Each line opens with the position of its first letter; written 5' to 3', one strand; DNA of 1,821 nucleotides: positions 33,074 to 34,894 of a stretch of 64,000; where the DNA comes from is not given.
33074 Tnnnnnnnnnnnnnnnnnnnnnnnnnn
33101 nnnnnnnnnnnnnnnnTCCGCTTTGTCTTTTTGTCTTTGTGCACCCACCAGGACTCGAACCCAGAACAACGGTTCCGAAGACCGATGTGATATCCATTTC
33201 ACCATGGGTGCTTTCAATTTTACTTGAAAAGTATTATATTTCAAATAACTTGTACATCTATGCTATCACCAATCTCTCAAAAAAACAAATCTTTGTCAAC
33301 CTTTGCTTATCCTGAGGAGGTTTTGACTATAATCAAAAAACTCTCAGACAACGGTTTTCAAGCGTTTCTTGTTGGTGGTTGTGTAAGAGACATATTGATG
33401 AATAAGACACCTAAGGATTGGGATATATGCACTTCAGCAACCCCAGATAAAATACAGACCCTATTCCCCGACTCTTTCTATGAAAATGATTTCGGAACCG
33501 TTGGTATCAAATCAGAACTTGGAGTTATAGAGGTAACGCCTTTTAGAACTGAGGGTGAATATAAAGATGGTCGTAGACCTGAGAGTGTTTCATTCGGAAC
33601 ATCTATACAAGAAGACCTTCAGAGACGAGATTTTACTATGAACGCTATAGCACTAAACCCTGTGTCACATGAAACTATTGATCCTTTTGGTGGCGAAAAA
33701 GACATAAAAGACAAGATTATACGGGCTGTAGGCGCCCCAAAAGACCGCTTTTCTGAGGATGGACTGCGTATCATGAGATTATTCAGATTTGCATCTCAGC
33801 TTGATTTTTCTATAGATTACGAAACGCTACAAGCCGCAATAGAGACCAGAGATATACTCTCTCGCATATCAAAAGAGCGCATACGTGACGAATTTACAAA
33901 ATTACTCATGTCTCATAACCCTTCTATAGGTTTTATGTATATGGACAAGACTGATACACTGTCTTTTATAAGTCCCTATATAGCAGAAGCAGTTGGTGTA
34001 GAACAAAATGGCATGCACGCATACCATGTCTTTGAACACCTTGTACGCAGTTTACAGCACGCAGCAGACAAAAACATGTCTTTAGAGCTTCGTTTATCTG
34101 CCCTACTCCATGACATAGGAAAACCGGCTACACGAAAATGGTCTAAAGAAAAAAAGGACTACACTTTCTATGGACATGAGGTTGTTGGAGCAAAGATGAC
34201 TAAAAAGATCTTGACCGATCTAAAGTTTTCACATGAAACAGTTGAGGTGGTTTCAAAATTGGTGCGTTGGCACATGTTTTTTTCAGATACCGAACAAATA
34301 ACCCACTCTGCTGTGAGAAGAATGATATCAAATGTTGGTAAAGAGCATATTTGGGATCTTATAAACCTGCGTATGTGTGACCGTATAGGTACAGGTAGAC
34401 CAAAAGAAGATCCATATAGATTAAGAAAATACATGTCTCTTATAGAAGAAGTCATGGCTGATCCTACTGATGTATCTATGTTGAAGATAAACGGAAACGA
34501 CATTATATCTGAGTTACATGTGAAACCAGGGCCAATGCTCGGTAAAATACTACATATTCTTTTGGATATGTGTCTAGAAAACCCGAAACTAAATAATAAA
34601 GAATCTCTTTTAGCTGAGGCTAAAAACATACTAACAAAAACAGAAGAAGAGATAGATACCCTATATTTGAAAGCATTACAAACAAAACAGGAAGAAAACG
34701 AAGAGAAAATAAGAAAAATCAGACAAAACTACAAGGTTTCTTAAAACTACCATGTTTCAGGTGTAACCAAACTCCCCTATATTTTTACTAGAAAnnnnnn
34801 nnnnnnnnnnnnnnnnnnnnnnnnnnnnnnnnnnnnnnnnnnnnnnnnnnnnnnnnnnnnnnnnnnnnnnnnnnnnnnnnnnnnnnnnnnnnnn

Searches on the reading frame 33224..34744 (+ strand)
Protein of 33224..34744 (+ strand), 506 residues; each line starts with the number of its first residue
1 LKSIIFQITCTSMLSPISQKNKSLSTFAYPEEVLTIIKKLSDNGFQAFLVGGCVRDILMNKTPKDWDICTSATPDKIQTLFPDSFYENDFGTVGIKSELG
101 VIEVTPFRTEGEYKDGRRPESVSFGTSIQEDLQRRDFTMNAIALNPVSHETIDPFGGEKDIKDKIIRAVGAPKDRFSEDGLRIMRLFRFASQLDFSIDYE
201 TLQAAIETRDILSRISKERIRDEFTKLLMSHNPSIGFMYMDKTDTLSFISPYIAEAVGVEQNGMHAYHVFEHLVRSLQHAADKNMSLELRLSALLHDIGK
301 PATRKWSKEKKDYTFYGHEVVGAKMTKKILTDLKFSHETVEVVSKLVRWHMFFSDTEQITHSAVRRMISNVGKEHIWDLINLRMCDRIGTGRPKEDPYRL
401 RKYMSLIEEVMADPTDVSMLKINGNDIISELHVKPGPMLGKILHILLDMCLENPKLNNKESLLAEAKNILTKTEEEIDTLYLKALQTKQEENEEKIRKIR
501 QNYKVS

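Call 63: search_protein_families(library=pfam, proteins=[window:33224-34744:+], max_evalue=0.01)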
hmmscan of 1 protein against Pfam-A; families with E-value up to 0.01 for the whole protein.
window:33224-34744:+ (506 aa): 4 families
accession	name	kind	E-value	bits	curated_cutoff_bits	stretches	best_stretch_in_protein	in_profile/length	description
PF01743.26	PolyA_pol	-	1e-36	126.5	23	1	47-167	1-126/126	Poly A polymerase head domain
PF01966.28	HD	-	7.8e-15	55.6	22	1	269-363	1-104/116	HD domain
PF12627.12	PolyA_pol_RNAbd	-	9.5e-15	54.6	22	1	194-255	1-62/64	Probable RNA and SrmB- binding site of polymerase A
PF13735.12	tRNA_NucTran2_2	-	3.9e-08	33.8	27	1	325-465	23-148/149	tRNA nucleotidyltransferase domain 2 putative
